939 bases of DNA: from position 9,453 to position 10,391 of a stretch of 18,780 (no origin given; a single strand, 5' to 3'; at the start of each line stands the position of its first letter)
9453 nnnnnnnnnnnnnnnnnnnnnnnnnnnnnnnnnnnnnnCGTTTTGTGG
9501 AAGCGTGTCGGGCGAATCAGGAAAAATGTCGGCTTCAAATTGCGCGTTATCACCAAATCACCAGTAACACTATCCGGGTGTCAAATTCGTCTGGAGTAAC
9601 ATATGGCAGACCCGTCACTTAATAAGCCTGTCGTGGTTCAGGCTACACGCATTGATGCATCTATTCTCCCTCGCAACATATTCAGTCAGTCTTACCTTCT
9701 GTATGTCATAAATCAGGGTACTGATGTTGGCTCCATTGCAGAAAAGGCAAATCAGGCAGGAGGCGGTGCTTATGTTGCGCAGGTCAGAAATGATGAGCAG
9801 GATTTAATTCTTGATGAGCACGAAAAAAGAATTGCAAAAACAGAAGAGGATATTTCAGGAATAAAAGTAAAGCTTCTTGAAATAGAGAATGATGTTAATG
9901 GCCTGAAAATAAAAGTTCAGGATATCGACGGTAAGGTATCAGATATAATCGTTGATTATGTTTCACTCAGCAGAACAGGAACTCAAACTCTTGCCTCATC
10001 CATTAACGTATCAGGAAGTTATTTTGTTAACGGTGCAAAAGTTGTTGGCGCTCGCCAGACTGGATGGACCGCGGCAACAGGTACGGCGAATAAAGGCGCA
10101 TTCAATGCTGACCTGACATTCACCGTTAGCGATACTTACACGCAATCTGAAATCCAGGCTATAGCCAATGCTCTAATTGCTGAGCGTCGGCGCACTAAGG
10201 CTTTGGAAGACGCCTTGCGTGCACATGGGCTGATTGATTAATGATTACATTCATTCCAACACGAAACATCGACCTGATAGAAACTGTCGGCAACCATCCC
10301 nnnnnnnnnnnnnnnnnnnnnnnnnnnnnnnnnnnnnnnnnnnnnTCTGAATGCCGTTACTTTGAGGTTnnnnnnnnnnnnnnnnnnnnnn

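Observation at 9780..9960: Tail needle with a swapped, shortened central coiled coil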

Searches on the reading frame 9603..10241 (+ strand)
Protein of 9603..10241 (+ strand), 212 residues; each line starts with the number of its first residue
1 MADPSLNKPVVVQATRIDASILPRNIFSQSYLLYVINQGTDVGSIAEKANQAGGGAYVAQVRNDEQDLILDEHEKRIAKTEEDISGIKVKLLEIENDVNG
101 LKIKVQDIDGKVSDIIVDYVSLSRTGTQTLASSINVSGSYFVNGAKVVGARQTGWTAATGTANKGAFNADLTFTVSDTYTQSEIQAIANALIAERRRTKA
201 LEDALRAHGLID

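Call 4: search_dna_similar(query=window:9603-10241:+, collection=phages, mode=protein, max_rows=60, rows=spread)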
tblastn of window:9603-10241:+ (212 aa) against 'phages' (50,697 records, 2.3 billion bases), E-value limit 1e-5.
Records with a match: 165; places in all: 168; records where one place covers at least 80% of the query: 134.
Best place of each record, by identity: 95-99% 7; 90-95% 15; 80-90% 1; 60-80% 50; <60% 92.
By first word of the organism name: Salmonella 94; Escherichia 28; Enterobacteria 13; Bacteriophage 9; Sodalis 3; Klebsiella 3; Kosakonia 3; Hamiltonella 3; Lederbergvirus 2; Proteus 2; and 4 more.
By host as written in the record: - 20; Salmonella sp. 17; Salmonella enterica subsp. enterica serovar Typhimurium 17; Escherichia coli 15; Salmonella enterica 11; Salmonella enterica subsp. enterica 4; Salmonella enterica subsp. enterica serovar Anatum 4; Escherichia coli K-12 MG1655 4; and 55 more.
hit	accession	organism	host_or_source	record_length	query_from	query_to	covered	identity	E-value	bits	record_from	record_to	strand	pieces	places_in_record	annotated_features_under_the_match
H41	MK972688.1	Salmonella phage SI8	Salmonella sp.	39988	1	212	100%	97.2%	8e-132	413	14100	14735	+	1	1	stabilization protein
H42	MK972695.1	Salmonella phage SI5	Salmonella sp.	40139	1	212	100%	97.2%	8e-132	413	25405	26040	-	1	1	DNA stabilization protein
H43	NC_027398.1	Enterobacteria phage Sf101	Shigella flexneri serotype 7a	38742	1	212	100%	96.2%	1e-130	410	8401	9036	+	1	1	tail needle protein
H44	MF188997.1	Salmonella phage vB_SalP_PM43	Salmonella enterica serovar Typhimurium ...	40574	1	212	100%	94.8%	5e-129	405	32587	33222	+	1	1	DNA stabilization protein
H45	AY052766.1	Salmonella phage ST64T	-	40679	1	212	100%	94.8%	5e-129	405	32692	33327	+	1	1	26: 26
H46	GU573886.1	Salmonella phage ST160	Salmonella enterica serovar Typhimurium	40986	1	212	100%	94.8%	5e-129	405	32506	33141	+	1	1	gp26: Gp26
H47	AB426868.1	Salmonella phage P22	Salmonella enterica subsp. enterica ...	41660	1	212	100%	94.8%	5e-129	405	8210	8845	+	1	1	26: head completion protein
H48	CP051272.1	Salmonella phage SW-70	Salmonella enterica subsp. enterica ...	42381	1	212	100%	94.4%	2e-102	418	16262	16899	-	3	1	record has no annotation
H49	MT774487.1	Salmonella phage MG40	Salmonella enterica subsp. enterica ...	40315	1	212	100%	64.4%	1e-87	287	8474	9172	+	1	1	tail needle protein | ribosome_binding_site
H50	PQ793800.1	Salmonella phage As3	Salmonella enterica subsp. enterica ...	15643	1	212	100%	63.5%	6e-87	285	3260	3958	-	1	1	packaged DNA stabilization protein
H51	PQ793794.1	Salmonella phage As3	Salmonella enterica subsp. enterica ...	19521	1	212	100%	63.5%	6e-87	285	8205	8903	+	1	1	packaged DNA stabilization protein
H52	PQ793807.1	Salmonella phage As1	Salmonella enterica subsp. enterica ...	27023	1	212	100%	63.5%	7e-87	285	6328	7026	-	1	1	packaged DNA stabilization protein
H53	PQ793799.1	Salmonella phage As3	Salmonella enterica subsp. enterica ...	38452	1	212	100%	63.5%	7e-87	285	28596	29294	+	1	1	packaged DNA stabilization protein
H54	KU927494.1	Salmonella phage 103203_sal5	Salmonella enterica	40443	1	212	100%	63.5%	7e-87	285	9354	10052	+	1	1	DNA stabilization protein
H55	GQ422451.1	Enterobacteria phage Phi75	Salmonella enterica subsp. enterica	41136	1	212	100%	63.5%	7e-87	285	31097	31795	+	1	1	head completion protein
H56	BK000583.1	Salmonella phage P22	Salmonella enterica subsp. enterica ...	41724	1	212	100%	63.5%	7e-87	285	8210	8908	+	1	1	26: head completion protein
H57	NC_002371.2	Salmonella phage P22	Salmonella enterica subsp. enterica ...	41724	1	212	100%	63.5%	7e-87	285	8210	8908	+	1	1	26: tail needle protein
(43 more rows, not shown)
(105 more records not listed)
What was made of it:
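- Closest known: Sf6 / HS1 knob-type needles. Same: The N-terminal 114 residues are homologous (52% aa) (call 4).
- Closest known: Needles of APSE-like and Sodalis phages. Same: Short needles are usual in this branch: tblastn matches span about 510-528 nt (call 4).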

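Call 5: get_annotated_region(hit=H57, flank=1500)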
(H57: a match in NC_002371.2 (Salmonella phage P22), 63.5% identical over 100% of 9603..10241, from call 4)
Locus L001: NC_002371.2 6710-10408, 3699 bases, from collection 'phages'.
description: Salmonella phage P22, complete genome.
organism: Salmonella phage P22 (NCBI taxid 2908168)
taxonomy: Viruses; Duplodnaviria; Heunggongvirae; Uroviricota; Caudoviricetes; Lederbergvirus; Lederbergvirus P22
host: Salmonella enterica subsp. enterica serovar Typhimurium; source: -; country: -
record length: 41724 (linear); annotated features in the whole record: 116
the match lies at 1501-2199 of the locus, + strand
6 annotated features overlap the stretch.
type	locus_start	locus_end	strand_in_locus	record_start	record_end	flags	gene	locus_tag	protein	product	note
CDS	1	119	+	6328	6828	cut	4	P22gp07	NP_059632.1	head-tail adaptor Ad3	-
CDS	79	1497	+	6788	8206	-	10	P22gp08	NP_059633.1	head closure Hc3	-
CDS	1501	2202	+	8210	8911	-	26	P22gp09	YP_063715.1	tail needle protein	-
CDS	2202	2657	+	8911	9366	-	14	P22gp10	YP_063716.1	head morphogenesis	-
CDS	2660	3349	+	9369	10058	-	7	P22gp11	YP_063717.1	DNA ejection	N-terminal 20 amino acids cleaved by host Salmonella OpdA protease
CDS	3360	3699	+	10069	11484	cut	20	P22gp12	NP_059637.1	released from the phage upon host infection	-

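Call 20: search_solved_structures(query=window:9603-10238:+, show_alignments=2, max_evalue=0.01)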
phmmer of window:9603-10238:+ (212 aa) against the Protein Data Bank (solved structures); distinct sequences matched with E-value up to 0.01: 8.
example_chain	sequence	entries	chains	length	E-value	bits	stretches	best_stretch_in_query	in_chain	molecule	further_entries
4lin_A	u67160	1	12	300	8e-86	289.6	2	70-212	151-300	Tail needle protein gp26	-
2poh_A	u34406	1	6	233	1.4e-82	279.1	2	69-212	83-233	Head completion protein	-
3c9i_A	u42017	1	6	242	1.7e-82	278.8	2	69-212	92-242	Tail needle protein gp26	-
4zkp_A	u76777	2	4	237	3.5e-82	277.8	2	69-212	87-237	Tail needle protein gp26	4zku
5bu5_A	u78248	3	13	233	9.1e-66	224.3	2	1-119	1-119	DNA stabilization protein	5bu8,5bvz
4zxq_A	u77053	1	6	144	1.2e-37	132.6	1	1-84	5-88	Tail needle protein gp26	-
5bu8_A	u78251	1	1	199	3.4e-36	127.9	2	103-212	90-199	DNA stabilization protein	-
8eap_B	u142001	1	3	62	7.4e-27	97.4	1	3-64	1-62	Tail needle protein gp26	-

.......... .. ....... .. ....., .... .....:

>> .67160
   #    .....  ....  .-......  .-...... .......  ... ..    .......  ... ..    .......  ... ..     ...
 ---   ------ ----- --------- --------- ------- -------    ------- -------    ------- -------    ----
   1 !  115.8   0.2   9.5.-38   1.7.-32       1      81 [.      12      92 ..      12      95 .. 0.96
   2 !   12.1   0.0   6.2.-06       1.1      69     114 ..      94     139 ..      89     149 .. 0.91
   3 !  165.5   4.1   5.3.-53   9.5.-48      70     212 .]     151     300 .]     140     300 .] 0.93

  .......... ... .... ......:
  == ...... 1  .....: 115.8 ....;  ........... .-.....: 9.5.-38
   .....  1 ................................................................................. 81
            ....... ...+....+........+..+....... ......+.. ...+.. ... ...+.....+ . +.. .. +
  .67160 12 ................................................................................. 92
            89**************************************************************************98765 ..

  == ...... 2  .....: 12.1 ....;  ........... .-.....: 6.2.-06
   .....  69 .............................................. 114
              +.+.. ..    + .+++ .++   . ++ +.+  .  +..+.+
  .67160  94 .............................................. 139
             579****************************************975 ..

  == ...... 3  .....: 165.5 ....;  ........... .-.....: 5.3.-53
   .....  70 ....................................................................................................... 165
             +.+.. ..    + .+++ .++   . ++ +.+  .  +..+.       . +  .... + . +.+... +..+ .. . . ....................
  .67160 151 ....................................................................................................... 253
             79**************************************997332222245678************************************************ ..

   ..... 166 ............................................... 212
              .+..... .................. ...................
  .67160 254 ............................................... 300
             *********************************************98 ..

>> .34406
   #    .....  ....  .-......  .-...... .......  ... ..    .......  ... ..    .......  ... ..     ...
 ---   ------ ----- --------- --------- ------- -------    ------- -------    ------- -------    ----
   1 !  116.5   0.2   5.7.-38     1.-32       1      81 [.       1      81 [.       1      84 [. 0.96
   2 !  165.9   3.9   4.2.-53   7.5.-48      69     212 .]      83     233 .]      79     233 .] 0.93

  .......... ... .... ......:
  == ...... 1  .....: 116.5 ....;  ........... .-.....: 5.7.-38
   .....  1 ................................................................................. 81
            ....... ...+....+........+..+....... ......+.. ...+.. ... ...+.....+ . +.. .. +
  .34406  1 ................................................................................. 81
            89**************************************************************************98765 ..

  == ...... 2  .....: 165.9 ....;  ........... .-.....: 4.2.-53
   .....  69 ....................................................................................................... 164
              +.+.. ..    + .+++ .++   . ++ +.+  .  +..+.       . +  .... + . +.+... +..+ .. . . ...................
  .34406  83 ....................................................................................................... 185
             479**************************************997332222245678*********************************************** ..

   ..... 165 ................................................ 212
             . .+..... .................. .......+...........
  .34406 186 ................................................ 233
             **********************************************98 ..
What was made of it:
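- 9603..10241 (+): Tail needle gene (gene 26 homologue), 212 aa, ST64T/L/Sf101-type allele. P22 gp26 structures 2POH and 3C9I match at E about 1e-82 (call 20).
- Closest known: Phage P22 gp26. Same: Homologous over the whole length (E about 1e-82, call 20).
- P22 carries an internal 14-residue repeat (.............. / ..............), and the window protein aligns to either copy, so a simple two-heptad deletion or duplication is plausible (call 20).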

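Call 21: search_protein_families(library=pfam, proteins=[window:9603-10238:+])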
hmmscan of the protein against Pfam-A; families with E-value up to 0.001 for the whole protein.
window:9603-10238:+ (212 aa): 0 families

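Call 36: find_homologous_proteins(query=window:9603-10238:+, max_evalue=0.00001)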
Query window:9603-10238:+ (212 aa): 1870 proteins with E <= 0.00001 among 2203 candidates; the best 120 are listed.
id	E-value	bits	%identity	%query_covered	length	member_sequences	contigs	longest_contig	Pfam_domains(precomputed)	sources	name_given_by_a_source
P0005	1.7e-120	417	94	100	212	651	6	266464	-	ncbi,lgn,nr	ncbi:phage tail protein [Salmonella enterica]|nr:phage tail protein [Salmonella enterica] EGF6456090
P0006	7.0e-119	412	93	100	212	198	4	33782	-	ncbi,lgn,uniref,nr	ncbi:phage tail protein [Salmonella enterica subsp. enterica serovar Mbandaka]|uniref:phage tail pro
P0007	2.9e-116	404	90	100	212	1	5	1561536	-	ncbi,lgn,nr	ncbi:phage tail protein [Salmonella enterica]|nr:phage tail protein [Salmonella enterica] EJG3946081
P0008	4.0e-116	403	90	100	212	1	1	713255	-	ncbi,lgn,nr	ncbi:phage tail protein [Salmonella enterica]|nr:phage tail protein [Salmonella enterica]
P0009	1.2e-112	392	88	100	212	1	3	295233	-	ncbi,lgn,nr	ncbi:phage tail protein [Salmonella enterica subsp. enterica serovar Tennessee]|nr:phage tail protei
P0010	2.5e-112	391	88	100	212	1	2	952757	-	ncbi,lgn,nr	ncbi:phage tail protein [Salmonella enterica]|nr:phage tail protein [Salmonella enterica]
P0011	2.6e-112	391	89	100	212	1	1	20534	-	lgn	-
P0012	4.2e-112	390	88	100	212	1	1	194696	-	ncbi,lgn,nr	ncbi:phage tail protein [Salmonella enterica subsp. enterica serovar Mbandaka]|nr:phage tail protein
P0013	1.4e-108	379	86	100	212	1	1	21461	-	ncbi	ncbi:phage tail protein [Escherichia coli]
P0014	1.8e-108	378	86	100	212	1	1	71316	-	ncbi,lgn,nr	ncbi:phage tail protein [Salmonella enterica]|nr:phage tail protein [Salmonella enterica]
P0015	4.1e-108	377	85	100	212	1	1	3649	-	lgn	-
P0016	1.9e-106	372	84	100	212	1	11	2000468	-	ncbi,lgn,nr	ncbi:phage tail protein [Salmonella enterica subsp. enterica serovar Nottingham]|nr:phage tail prote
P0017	3.5e-106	371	85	100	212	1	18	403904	-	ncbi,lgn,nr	ncbi:phage tail protein [Salmonella enterica subsp. diarizonae]|nr:phage tail protein [Salmonella en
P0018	2.3e-105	368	84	100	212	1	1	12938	-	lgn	-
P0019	4.3e-102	357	93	87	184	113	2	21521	-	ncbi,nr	ncbi:phage tail protein, partial [Salmonella enterica]|nr:phage tail protein [Salmonella enterica]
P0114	1.4e-71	258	59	100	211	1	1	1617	PF00992.26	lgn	-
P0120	1.0e-70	255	57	100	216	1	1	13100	PF00992.26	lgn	-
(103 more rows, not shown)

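Call 39: find_encoding_contigs(protein=P0120, flank=7000, max_places=3)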
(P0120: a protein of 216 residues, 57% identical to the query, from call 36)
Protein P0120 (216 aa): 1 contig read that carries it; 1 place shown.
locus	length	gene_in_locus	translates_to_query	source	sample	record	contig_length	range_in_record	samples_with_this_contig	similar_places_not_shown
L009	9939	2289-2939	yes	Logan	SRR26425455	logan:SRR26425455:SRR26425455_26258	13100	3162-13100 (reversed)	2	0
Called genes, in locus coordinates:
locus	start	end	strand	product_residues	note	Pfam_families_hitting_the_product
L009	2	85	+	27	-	?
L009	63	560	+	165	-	PF11650:P22_Tail-4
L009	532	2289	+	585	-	PF11134:Phage_stabilise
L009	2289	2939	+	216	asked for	PF00992:Troponin (weak)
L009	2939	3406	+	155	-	PF11039:DUF2824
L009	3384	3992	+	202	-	PF25688:P22_gp7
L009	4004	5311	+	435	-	PF16928:Inj_translocase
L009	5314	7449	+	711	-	PF26808:Phage_P22_gp16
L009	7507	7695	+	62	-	PF09008:Head_binding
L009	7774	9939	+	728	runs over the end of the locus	PF09008:Head_binding (weak), PF27114:Phage_tail_beta (weak)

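Call 40: find_encoding_contigs(protein=P0114, flank=3000, max_places=3)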
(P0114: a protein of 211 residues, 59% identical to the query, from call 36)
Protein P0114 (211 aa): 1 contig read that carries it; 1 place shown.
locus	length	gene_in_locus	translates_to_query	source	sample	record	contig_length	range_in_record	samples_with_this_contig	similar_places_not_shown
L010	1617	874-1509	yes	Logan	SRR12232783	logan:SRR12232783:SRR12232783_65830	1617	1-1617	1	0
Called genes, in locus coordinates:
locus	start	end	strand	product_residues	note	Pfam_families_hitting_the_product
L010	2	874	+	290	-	?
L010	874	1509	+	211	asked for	PF00992:Troponin (weak)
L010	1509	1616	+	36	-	?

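Call 49: find_encoding_contigs(protein=window:9603-10238:+, flank=10000, max_places=6)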
Protein window:9603-10238:+ (212 aa): 24 contigs read that carry it; 6 places shown.
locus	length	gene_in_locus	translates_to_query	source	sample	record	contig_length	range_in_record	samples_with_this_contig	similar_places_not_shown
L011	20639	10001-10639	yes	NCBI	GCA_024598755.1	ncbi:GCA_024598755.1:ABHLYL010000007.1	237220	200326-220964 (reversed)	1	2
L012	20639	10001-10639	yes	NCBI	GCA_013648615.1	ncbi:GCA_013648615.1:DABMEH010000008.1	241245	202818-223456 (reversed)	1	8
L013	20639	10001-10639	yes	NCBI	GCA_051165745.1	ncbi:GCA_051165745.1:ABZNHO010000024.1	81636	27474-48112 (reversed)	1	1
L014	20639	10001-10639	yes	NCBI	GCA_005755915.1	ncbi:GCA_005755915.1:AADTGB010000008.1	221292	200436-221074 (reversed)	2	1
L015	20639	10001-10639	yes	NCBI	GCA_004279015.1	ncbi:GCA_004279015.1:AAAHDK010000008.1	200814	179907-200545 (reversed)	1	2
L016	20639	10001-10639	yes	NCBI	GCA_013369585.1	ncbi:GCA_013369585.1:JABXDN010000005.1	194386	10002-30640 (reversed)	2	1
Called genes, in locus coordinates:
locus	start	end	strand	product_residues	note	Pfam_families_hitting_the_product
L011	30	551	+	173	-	PF04383:KilA-N, PF10549:ORF11CD3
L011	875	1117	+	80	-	PF10834:DUF2560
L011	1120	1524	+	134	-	-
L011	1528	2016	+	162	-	PF16677:GP3_package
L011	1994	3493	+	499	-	PF03237:Terminase_6N, PF17289:Terminase_6C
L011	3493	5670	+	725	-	PF16510:P22_portal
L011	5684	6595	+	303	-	PF09306:Phage-scaffold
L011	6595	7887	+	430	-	PF11651:P22_CoatProtein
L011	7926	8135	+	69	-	-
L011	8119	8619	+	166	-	PF11650:P22_Tail-4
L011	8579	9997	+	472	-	PF11134:Phage_stabilise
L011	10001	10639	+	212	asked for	-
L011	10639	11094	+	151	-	PF11039:DUF2824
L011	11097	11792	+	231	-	PF25688:P22_gp7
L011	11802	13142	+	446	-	PF16928:Inj_translocase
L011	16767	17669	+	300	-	PF10547:P22_AR_N, PF10548:P22_AR_C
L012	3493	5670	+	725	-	PF16510:P22_portal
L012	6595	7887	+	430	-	PF11651:P22_CoatProtein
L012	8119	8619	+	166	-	PF11650:P22_Tail-4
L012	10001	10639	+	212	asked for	-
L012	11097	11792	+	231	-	PF25688:P22_gp7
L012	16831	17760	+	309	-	PF10547:P22_AR_N, PF10548:P22_AR_C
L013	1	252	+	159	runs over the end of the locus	PF11195:Tad2-like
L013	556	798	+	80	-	PF10834:DUF2560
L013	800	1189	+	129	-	-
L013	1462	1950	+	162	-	PF16677:GP3_package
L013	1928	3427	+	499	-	PF03237:Terminase_6N, PF17289:Terminase_6C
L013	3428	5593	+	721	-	PF16510:P22_portal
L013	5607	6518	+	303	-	PF09306:Phage-scaffold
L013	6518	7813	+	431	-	PF11651:P22_CoatProtein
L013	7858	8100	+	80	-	-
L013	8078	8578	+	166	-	PF11650:P22_Tail-4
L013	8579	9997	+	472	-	PF11134:Phage_stabilise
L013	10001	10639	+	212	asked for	-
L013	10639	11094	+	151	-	PF11039:DUF2824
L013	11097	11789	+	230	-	PF25688:P22_gp7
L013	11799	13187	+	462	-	PF16928:Inj_translocase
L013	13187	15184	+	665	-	PF26808:Phage_P22_gp16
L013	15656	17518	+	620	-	PF09008:Head_binding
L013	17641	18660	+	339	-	PF01757:Acyl_transf_3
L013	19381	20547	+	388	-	PF00768:Peptidase_S11, PF13354:Beta-lactamase2, PF07943:PBP5_C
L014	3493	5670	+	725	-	PF16510:P22_portal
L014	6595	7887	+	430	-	PF11651:P22_CoatProtein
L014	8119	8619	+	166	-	PF11650:P22_Tail-4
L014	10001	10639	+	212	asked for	-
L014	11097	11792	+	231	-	PF25688:P22_gp7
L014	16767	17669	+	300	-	PF10547:P22_AR_N, PF10548:P22_AR_C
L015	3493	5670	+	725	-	PF16510:P22_portal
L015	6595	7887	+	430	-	PF11651:P22_CoatProtein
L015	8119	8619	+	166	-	PF11650:P22_Tail-4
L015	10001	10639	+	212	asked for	-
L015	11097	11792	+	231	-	PF25688:P22_gp7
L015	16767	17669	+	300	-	PF10547:P22_AR_N, PF10548:P22_AR_C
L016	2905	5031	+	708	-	PF16510:P22_portal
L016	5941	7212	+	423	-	PF11651:P22_CoatProtein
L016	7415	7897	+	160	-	PF11650:P22_Tail-4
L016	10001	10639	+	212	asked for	-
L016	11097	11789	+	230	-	PF25688:P22_gp7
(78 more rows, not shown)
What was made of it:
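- It is listed in 88 blocks of the collection (call 49).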

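Call 51: list_cluster_members(proteins=[window:9603-10238:+])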
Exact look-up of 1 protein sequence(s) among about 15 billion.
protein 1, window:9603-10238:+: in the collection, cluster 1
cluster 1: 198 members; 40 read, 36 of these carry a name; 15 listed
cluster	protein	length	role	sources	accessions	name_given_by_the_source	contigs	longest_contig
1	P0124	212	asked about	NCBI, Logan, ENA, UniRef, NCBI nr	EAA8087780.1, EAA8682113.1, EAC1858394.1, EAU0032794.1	phage tail protein [Salmonella enterica subsp. enterica] | phage tail protein n=1 Tax=Escherichia coli TaxID=562 RepID=UPI001078CCE3 | phage tail protein [Escherichia coli]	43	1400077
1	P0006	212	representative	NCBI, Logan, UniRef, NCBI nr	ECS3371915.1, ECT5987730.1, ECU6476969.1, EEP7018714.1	phage tail protein [Salmonella enterica subsp. enterica serovar Mbandaka] | phage tail protein n=1 Tax=Salmonella enterica TaxID=28901 RepID=UPI000E73E952 | phage tail protein [Salmonella enterica]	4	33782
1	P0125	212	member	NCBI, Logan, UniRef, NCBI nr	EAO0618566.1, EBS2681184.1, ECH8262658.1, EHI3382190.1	phage tail protein [Salmonella enterica subsp. enterica serovar Corvallis] | phage tail protein n=1 Tax=Salmonella TaxID=590 RepID=UPI0009AF6D20 | phage tail protein [Salmonella enterica]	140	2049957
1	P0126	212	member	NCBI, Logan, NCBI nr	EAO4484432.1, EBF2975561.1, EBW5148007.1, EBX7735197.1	phage tail protein [Salmonella enterica]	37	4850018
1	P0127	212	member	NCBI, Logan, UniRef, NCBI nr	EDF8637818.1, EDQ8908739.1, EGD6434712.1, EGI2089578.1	TPA: phage tail protein [Salmonella enterica] | Phage tail protein n=1 Tax=Salmonella enterica TaxID=28901 RepID=A0A751KYS6_SALER | phage tail protein [Salmonella enterica]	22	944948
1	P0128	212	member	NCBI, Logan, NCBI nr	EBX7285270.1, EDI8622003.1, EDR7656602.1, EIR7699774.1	phage tail protein [Salmonella enterica] | phage tail protein [Salmonella enterica subsp. enterica serovar Livingstone]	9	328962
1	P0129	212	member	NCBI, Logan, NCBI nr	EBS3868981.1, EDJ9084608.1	phage tail protein [Salmonella enterica subsp. enterica] | phage tail protein [Salmonella enterica subsp. enterica serovar Kimberley]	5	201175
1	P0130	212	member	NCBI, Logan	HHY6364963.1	TPA: phage tail protein [Salmonella enterica]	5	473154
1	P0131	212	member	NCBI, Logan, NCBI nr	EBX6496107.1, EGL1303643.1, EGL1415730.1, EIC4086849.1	phage tail protein [Salmonella enterica] | phage tail protein [Salmonella enterica subsp. enterica serovar Abony]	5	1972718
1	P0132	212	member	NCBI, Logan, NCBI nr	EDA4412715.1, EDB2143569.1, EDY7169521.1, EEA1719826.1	phage tail protein [Salmonella enterica] | phage tail protein [Salmonella enterica subsp. enterica serovar Kentucky]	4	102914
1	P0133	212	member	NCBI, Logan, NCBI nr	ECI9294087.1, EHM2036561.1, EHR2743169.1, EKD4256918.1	phage tail protein [Salmonella enterica] | phage tail protein [Salmonella enterica subsp. enterica serovar Kentucky]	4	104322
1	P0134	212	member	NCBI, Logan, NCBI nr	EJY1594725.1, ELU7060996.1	phage tail protein [Salmonella enterica subsp. enterica serovar Muenchen]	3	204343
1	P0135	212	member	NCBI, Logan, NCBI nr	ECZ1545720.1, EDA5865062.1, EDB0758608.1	phage tail protein [Salmonella enterica] | phage tail protein [Salmonella enterica subsp. enterica serovar Kentucky]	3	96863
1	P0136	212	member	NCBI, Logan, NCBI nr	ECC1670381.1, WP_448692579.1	phage tail protein [Salmonella enterica] | phage tail protein [Salmonella enterica subsp. salamae]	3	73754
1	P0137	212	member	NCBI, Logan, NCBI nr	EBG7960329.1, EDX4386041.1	phage tail protein [Salmonella enterica]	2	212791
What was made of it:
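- The exact protein is on 43 contigs, named under both Salmonella enterica and E. coli (call 51).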

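Call 61: search_protein_families(library=phrogs, proteins=[window:9603-10238:+])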
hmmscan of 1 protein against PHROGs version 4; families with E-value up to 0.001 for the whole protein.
window:9603-10238:+ (212 aa): 3 families
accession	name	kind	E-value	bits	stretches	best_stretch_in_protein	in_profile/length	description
phrog_1219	-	tail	4.3e-99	331.9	1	1-212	1-233/233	tail needle protein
phrog_1030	-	tail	1.1e-29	104.6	1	1-114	1-105/268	tail needle knob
phrog_3556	-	unknown function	0.00018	21.7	1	72-137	171-238/276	-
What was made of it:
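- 9603..10241 (+): PHROG 1219 'tail needle protein', E = 4e-99 (call 61).
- On P22 gp26 tail needle family (PHROG 1219): The PHROG 'tail needle knob' profile matches only through the N-terminal 114 residues (call 61).
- Tried and rejected: Only PHROGs names it (call 61).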

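Call 62: search_protein_families(library=ncbifam, proteins=[window:9603-10238:+], max_evalue=0.01)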
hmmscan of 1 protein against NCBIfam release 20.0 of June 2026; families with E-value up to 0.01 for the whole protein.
window:9603-10238:+ (212 aa): 0 families
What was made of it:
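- Tried and rejected: Pfam and NCBIfam give no family for the needle (calls 21, 62).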
